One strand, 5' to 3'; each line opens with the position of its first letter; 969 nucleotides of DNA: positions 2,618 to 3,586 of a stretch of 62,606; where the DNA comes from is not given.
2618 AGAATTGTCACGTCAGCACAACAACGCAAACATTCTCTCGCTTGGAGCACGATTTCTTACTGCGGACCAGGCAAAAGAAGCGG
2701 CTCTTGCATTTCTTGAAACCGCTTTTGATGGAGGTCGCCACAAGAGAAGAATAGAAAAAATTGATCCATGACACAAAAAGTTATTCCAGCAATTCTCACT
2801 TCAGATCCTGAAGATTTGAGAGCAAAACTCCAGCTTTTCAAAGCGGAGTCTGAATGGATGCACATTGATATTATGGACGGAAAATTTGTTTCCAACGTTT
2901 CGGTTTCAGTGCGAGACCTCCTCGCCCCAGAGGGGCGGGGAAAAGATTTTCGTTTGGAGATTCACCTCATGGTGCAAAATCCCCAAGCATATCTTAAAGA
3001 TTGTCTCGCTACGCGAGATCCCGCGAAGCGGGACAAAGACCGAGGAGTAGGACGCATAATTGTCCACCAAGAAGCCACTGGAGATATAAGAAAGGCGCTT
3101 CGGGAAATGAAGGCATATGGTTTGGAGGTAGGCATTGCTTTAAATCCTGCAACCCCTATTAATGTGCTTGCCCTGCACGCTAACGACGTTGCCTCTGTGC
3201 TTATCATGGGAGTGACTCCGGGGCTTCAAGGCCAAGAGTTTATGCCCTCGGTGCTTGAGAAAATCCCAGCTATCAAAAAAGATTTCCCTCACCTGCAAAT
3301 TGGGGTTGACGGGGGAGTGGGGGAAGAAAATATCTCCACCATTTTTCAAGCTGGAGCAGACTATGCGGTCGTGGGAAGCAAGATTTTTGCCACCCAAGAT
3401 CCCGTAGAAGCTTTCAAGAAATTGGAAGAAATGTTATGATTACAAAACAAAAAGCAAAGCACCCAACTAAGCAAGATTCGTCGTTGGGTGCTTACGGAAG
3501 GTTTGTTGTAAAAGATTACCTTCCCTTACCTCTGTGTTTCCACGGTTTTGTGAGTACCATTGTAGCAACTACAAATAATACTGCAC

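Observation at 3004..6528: Identical 30-nt double-hairpin cassette inserted in-frame in two unrelated genes, with a compensatory stem change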

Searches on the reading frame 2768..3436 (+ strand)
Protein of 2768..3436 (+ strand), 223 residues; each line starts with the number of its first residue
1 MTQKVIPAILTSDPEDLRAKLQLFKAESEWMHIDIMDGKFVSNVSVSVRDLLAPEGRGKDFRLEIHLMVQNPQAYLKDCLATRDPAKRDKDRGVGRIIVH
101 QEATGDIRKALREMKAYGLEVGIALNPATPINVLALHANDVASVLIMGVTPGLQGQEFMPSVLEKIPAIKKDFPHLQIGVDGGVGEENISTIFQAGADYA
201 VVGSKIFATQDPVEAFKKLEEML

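Call 8: find_homologous_proteins(query=window:2768-3436:+)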
Query window:2768-3436:+ (223 aa): 586 proteins with E <= 0.001 among 1071 candidates; the best 120 are listed.
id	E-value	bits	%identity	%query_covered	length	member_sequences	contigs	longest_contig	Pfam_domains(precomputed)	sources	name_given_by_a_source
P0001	5.3e-103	362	76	99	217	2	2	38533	PF00834.26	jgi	jgi:ribulose-phosphate 3-epimerase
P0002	5.0e-100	352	77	99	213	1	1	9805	PF00834.26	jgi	-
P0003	9.3e-98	344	74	100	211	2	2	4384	PF00834.26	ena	-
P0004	3.1e-91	323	73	99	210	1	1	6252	PF00834.26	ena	-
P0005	6.5e-90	319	72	100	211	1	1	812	PF02581.24,PF00834.26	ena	-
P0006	9.1e-87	308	70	99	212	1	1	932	PF00215.31,PF00834.26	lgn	-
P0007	1.4e-85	305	70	99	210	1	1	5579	PF00834.26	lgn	-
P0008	1.8e-74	268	62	99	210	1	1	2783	PF00834.26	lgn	-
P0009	2.5e-59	219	54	99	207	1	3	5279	PF00977.28,PF00834.26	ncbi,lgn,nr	ncbi:MAG: ribulose-phosphate 3-epimerase [Candidatus Wildermuthbacteria bacterium]|nr:ribulose-phosp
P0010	2.7e-58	215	54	99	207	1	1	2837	PF00215.31,PF00977.28,PF00834.26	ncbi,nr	ncbi:MAG: ribulose-phosphate 3-epimerase [Candidatus Wildermuthbacteria bacterium]|nr:ribulose-phosp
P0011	5.4e-58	214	52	99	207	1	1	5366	PF00215.31,PF00834.26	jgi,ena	-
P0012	7.0e-58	214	52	99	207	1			PF00215.31,PF00834.26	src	-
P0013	4.0e-57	212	52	99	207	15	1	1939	PF00977.28,PF00834.26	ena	-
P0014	4.9e-57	211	49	99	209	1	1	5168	PF00834.26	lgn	-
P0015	7.6e-57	211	51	99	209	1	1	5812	PF00834.26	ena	-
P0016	1.6e-56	210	52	99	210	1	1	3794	PF00834.26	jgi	-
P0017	5.0e-56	208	51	99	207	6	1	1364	PF00215.31,PF00834.26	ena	-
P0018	1.0e-55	207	50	99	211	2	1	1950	PF00834.26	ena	-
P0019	1.2e-55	207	52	99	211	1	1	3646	PF00834.26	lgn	-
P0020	1.9e-55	206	52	99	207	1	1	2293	PF00215.31,PF00977.28,PF00834.26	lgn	-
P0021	1.3e-54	203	49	99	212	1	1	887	PF00834.26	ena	-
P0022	1.9e-54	203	48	99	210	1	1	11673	PF00834.26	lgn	-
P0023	3.0e-54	202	48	100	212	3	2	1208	PF00834.26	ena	-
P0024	6.2e-54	201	48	99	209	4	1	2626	PF00834.26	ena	-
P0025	8.2e-54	201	46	99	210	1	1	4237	PF00834.26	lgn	-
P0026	2.1e-53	199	48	99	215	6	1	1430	PF00834.26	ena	-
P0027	2.9e-53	199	47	99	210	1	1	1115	PF00834.26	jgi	jgi:ribulose-phosphate 3-epimerase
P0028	3.9e-53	199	48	99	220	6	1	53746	PF00834.26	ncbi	ncbi:MAG TPA: ribulose-phosphate 3-epimerase [Candidatus Paceibacterota bacterium]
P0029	1.0e-52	197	47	99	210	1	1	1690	PF00834.26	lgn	-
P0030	5.7e-52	195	47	99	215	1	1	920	PF00834.26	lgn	-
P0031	1.6e-51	193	47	99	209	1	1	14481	PF00834.26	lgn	-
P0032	5.4e-51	192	47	99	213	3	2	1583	PF00834.26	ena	-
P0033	7.2e-51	191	48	99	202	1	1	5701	PF00834.26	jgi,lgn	-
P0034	8.5e-51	191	46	99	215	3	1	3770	PF00834.26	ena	-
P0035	3.3e-50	189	46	100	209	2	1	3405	PF00834.26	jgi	-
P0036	7.7e-50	188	49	100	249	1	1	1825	PF00215.31,PF00834.26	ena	-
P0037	2.4e-49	186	45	99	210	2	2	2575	PF00834.26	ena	-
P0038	5.3e-49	185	45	99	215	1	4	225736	PF00834.26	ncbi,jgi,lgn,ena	-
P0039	6.4e-49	185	44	99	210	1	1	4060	PF00834.26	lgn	-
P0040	2.0e-48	183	48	99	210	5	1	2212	PF00834.26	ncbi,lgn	-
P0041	2.5e-48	183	45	99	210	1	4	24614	PF00834.26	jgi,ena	-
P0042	4.1e-48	182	43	99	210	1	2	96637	PF00834.26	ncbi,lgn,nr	ncbi:MAG: ribulose-phosphate 3-epimerase [Candidatus Wildermuthbacteria bacterium]|nr:ribulose-phosp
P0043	1.1e-47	181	43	98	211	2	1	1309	PF00834.26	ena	-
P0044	9.2e-47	178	46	99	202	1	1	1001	PF00834.26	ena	-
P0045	1.3e-46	177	46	99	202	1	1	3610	PF00834.26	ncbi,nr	ncbi:ribulose-phosphate 3-epimerase [Patescibacteria group bacterium]|nr:ribulose-phosphate 3-epimer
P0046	1.4e-46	177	45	99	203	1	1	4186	PF00834.26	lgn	-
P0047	1.6e-46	177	44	99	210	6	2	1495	PF00834.26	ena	-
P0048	1.7e-46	177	43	99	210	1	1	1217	PF00215.31,PF00834.26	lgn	-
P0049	1.8e-46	177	45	99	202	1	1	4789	PF00834.26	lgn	-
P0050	2.1e-46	177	44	99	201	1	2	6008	PF00834.26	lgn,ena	-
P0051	4.4e-46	176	44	99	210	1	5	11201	PF00834.26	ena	-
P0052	4.6e-46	175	42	98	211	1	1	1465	PF00834.26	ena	-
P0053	5.8e-46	175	44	100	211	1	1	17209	PF00834.26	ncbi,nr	ncbi:MAG: ribulose-phosphate 3-epimerase [bacterium]|nr:ribulose-phosphate 3-epimerase [bacterium]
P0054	6.4e-46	175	43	99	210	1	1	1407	PF00834.26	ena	-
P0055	7.9e-46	175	43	99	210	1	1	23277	PF00834.26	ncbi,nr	ncbi:MAG: ribulose-phosphate 3-epimerase [bacterium]|nr:ribulose-phosphate 3-epimerase [bacterium]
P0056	9.4e-46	174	44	97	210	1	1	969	PF00834.26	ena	-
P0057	1.2e-45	174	45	99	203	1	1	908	PF00834.26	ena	-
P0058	1.2e-45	174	44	98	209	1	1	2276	PF00215.31,PF00834.26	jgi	jgi:ribulose-phosphate 3-epimerase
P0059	2.0e-45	173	43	100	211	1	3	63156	PF00834.26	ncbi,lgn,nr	ncbi:MAG: hypothetical protein HYV78_02435 [Candidatus Wildermuthbacteria bacterium]|nr:hypothetical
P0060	3.1e-45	173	44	99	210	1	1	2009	PF00977.28,PF00834.26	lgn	-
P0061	3.9e-45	172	45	99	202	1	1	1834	PF00834.26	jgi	-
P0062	6.2e-45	172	43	99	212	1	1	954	PF00834.26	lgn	-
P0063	9.6e-45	171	43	99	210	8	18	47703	PF00834.26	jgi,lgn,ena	jgi:ribulose-phosphate 3-epimerase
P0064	4.9e-44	169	43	99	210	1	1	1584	PF00215.31,PF00834.26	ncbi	-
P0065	5.4e-44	169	43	99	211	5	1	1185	PF00834.26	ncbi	-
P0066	2.0e-43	167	43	100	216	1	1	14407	PF00834.26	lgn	-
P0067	4.4e-43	166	44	99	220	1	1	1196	PF00977.28,PF00834.26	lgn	-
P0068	1.3e-42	164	44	93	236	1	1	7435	PF00834.26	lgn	-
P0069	2.8e-42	163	40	94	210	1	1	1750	PF00834.26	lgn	-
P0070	5.6e-42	162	45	98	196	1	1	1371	PF00834.26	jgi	jgi:ribulose-phosphate 3-epimerase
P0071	7.1e-42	162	40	98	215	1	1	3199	PF00834.26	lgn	-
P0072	1.0e-41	161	41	99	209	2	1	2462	PF00834.26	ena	-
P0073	1.0e-41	161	40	98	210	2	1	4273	PF00834.26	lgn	-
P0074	4.3e-41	159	42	94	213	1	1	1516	PF00834.26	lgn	-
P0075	5.3e-40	156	41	93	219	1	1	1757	PF00834.26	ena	-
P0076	5.5e-40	156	40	98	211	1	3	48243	PF00834.26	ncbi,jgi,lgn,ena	-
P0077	1.8e-39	154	42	99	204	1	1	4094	PF00834.26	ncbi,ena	-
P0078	2.8e-39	153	41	97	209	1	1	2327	PF00834.26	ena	-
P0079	7.4e-39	152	46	86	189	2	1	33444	PF00834.26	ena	-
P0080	1.3e-38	151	43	99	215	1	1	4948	PF00834.26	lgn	-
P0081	1.7e-38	151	39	97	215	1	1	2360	PF00977.28,PF00834.26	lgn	-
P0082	5.3e-38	149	40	97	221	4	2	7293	PF00834.26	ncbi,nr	ncbi:MAG: ribulose-phosphate 3-epimerase [Dehalococcoidia bacterium]|nr:ribulose-phosphate 3-epimera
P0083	8.9e-38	148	40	97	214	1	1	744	PF00834.26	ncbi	-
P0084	2.8e-37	147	37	99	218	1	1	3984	PF00834.26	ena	-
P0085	1.0e-35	142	40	97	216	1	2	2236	PF00834.26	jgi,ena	-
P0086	2.0e-35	141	38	98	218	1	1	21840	PF00834.26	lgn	-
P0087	5.7e-35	139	46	83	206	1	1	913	PF00834.26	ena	-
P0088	5.9e-35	139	39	98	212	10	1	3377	PF00834.26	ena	-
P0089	2.6e-34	137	38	97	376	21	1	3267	PF02502.24,PF00834.26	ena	-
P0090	6.7e-34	136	38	99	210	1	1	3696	PF00834.26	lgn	-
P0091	8.8e-34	135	38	97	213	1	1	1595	PF00834.26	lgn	-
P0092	1.6e-33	135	39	97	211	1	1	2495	PF00977.28,PF00834.26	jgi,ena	-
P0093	1.7e-33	134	38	99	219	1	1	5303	PF00977.28,PF00834.26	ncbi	ncbi:MAG: ribulose-phosphate 3-epimerase [Candidatus Spechtbacterales bacterium]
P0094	1.8e-33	134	40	97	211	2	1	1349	PF00834.26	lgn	-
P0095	5.9e-33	133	39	97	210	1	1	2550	PF00834.26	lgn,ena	-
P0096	8.1e-33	132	38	97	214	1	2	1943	PF00834.26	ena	-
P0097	1.0e-32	132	41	97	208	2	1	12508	PF00834.26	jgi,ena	-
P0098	1.6e-32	131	38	96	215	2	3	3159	PF00834.26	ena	-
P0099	3.4e-32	130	37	97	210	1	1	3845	PF00977.28,PF00834.26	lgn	-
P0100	4.7e-32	130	36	98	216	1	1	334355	PF00834.26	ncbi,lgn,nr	ncbi:MAG: ribulose-phosphate 3-epimerase [Candidatus Cloacimonetes bacterium]|nr:ribulose-phosphate 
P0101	7.1e-32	129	38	96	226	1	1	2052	PF00834.26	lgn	-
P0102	1.0e-31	129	40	92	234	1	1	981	PF00834.26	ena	-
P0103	1.2e-31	128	39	97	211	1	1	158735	PF00834.26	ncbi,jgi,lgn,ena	ncbi:MAG: ribulose-phosphate 3-epimerase [Patescibacteria group bacterium]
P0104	1.5e-31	128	36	99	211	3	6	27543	PF00834.26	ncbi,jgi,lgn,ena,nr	ncbi:MAG TPA: hypothetical protein PKY08_01900 [Candidatus Magasanikbacteria bacterium]|nr:hypotheti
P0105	1.6e-31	128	40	93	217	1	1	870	PF00834.26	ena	-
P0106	2.3e-31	127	37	94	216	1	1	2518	PF00834.26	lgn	-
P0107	2.8e-31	127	39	93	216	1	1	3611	PF00834.26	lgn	-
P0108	3.3e-31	127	37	97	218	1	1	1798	PF00834.26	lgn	-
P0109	3.8e-31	127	38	97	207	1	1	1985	PF00834.26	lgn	-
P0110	4.4e-31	127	37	97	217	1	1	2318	PF00834.26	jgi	jgi:ribulose-phosphate 3-epimerase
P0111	1.7e-30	125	35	97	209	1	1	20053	PF00834.26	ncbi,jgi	jgi:ribulose-phosphate 3-epimerase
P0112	3.2e-30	124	38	94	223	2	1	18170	PF00834.26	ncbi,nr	ncbi:MAG: ribulose-phosphate 3-epimerase [Parcubacteria group bacterium]|nr:ribulose-phosphate 3-epi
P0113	3.4e-30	124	38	99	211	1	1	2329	PF00834.26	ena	-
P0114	4.8e-30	123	36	99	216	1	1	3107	PF00834.26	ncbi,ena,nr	ncbi:ribulose-phosphate 3-epimerase [bacterium]|nr:ribulose-phosphate 3-epimerase [bacterium]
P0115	5.0e-30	123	36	97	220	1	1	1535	PF00834.26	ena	-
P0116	8.7e-30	122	37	98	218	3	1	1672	PF00834.26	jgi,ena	-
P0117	9.6e-30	122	33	100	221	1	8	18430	PF00834.26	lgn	-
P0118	1.6e-29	121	41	83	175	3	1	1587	PF00834.26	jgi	-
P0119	1.8e-29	121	37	99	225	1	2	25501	PF00834.26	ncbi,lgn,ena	-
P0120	6.2e-29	120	35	98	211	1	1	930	PF00834.26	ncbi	-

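Call 9: search_protein_families(library=pfam, proteins=[window:2768-3436:+])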
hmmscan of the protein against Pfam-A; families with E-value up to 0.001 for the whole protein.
window:2768-3436:+ (223 aa): 2 families
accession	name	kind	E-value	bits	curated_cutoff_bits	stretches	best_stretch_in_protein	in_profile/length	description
PF00834.25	Ribul_P_3_epim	-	2.5e-46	158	21.1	1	4-207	1-198/198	Ribulose-phosphate 3 epimerase family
PF00215.30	OMPdecase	-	4e-05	24.1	27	1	138-218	138-220/221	Orotidine 5'-phosphate decarboxylase / HUMPS family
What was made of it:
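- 2768..3439 (+): Host gene rpe (ribulose-phosphate 3-epimerase, 223 aa). Pfam PF00834, E = 2.5e-46 (call 9).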

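Call 11: find_encoding_contigs(protein=P0001, flank=10000, max_places=3)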
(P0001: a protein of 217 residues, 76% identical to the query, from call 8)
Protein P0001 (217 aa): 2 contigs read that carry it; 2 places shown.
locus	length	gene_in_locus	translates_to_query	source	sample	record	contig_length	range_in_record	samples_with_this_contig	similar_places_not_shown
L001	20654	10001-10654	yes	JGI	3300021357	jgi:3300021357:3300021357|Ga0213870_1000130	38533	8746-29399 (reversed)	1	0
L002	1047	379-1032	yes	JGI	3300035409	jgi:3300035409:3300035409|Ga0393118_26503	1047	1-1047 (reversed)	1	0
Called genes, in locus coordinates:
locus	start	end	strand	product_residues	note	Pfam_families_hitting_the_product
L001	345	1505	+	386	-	PF04851:ResIII (faint), PF00270:DEAD, PF00271:Helicase_C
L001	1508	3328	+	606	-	PF00009:GTP_EFTU, PF01926:MMR_HSR1 (weak), PF22042:EF-G_D2, PF03144:GTP_EFTU_D2, PF14492:EFG_III (weak), PF00679:EFG_C, PF21018:BipA_C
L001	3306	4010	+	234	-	PF07669:Eco57I (weak), PF05891:Methyltransf_PK (faint), PF03602:Cons_hypoth95, PF05175:MTS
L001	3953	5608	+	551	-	PF01565:FAD_binding_4, PF02913:FAD-oxidase_C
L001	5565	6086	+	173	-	PF02308:MgtC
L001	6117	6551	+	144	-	PF00293:NUDIX, PF14815:NUDIX_4 (weak)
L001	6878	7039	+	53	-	-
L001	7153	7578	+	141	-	PF14478:DUF4430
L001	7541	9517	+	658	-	PF13243:SQHop_cyclase_C (weak), PF01122:Cobalamin_bind (weak)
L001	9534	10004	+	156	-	PF02502:LacAB_rpiB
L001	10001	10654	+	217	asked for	PF00834:Ribul_P_3_epim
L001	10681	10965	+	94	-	PF02604:PhdYeFM_antitox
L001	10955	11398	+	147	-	PF01850:PIN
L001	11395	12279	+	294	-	PF00456:Transketolase_N, PF13292:DXP_synthase_N, PF00676:E1_dh (weak)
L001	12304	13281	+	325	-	PF02779:Transket_pyr, PF02780:Transketolase_C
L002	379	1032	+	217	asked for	PF00834:Ribul_P_3_epim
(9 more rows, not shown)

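Call 12: find_encoding_contigs(protein=P0002, flank=10000, max_places=3)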
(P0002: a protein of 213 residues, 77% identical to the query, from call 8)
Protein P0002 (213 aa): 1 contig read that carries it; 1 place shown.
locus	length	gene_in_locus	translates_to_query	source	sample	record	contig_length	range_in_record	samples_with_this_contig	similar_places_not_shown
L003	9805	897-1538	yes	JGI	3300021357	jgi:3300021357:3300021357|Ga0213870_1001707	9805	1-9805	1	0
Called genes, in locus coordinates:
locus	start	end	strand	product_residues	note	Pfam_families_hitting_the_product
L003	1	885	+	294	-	?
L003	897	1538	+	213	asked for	PF00834:Ribul_P_3_epim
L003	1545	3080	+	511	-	-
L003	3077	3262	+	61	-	-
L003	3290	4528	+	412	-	-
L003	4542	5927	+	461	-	-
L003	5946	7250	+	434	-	-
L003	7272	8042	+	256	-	-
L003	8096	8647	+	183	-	-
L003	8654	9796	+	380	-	-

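Call 53: search_solved_structures(query=window:2768-3436:+, show_alignments=1, max_evalue=1e-10)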
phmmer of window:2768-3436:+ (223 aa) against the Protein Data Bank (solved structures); distinct sequences matched with E-value up to 1e-10: 14.
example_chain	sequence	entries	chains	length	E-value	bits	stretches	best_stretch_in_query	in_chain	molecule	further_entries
1h1y_A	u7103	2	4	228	7.6e-34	120.8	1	3-220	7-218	D-RIBULOSE-5-PHOSPHATE 3-EPIMERASE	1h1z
2fli_A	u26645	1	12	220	1.4e-31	113.3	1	2-219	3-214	ribulose-phosphate 3-epimerase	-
3qc3_A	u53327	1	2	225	4.9e-31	111.6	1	4-216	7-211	D-ribulose-5-phosphate-3-epimerase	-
3ovp_A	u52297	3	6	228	5.2e-31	111.5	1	4-216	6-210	Ribulose-phosphate 3-epimerase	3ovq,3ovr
4nu7_A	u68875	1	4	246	8.6e-29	104.3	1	5-215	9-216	Ribulose-phosphate 3-epimerase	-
1rpx_A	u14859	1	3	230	5.1e-28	101.7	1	5-219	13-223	PROTEIN (RIBULOSE-PHOSPHATE 3-EPIMERASE)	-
7sbj_A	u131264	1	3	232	5.6e-27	98.3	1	7-210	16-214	Ribulose-phosphate 3-epimerase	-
1tqj_A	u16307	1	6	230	4.9e-26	95.3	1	5-216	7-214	Ribulose-phosphate 3-epimerase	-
3inp_A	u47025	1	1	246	2e-24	90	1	5-219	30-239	D-ribulose-phosphate 3-epimerase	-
7b1w_J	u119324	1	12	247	2.2e-23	86.6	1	5-211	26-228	Ribulose-phosphate 3-epimerase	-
7u5y_A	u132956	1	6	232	2.3e-23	86.5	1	5-219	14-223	Ribulose-phosphate 3-epimerase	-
5umf_A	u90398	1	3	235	4.7e-22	82.2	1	4-211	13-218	Ribulose-phosphate 3-epimerase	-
3ct7_A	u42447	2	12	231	1.4e-21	80.7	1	4-205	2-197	D-allulose-6-phosphate 3-epimerase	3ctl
1tqx_A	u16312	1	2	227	2.3e-21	80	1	5-213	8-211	D-ribulose-5-phosphate 3-epimerase, putative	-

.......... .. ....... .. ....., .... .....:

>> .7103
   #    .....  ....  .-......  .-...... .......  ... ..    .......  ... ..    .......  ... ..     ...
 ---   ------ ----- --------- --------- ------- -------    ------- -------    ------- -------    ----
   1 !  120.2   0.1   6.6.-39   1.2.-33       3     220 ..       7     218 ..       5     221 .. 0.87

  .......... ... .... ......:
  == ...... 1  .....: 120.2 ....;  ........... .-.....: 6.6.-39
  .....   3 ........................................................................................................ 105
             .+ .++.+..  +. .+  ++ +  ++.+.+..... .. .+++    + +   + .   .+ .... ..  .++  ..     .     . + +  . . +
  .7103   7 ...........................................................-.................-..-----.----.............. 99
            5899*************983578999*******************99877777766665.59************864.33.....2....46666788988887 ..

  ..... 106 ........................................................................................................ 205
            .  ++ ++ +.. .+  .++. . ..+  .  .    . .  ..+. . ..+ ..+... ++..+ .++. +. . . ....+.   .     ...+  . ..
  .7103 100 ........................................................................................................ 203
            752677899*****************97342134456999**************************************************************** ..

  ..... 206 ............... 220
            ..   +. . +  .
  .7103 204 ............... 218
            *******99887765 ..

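Call 126: predict_structure(alignment_id=A1)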
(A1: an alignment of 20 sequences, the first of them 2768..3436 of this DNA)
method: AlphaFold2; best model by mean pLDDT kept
length: 223 residues; sequences in the alignment: 20
mean_pLDDT: 93.2   pTM: 0.91
mean pLDDT of the five models: 93.2, 93.2, 92.4, 91.7, 91.5
residues with pLDDT >= 90: 187; 70-90: 31; 50-70: 5; < 50: 0
segments of 3 or more residues with pLDDT < 50: none
pLDDT, mean of each block of 10 residues (from residue 1): 92 96 95 97 95 79 96 93 76 92 87 89 97 94 97 92 98 98 97 98 95 98 94
secondary structure, 60 per line:
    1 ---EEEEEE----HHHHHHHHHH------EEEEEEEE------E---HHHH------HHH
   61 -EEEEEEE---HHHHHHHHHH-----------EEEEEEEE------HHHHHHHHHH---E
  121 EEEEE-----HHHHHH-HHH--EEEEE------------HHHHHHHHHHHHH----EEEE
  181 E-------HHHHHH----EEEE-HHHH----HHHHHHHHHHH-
elements in order: E4-9 H14-23 E30-37 H48-51 E62-68 H72-81 E93-100 H107-116 E120-125 H131-136 E143-147 H160-172 E177-181 H189-194 E199-202 H204-207 H212-222
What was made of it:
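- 2768..3439 (+): The AF2 model has mean pLDDT 93, with the insert in the coil at residues 82-92 between H72-81 and E93-100 (call 126).
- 2920..2940 (+): Single GC-rich hairpin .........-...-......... inside rpe (+3 aa). It is shared only with the closest relatives. It coincides with the second-lowest pLDDT block (call 126).
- The Rpe insert is a low-pLDDT loop (call 126). The reading frame is kept and the proteins model well (call 126).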
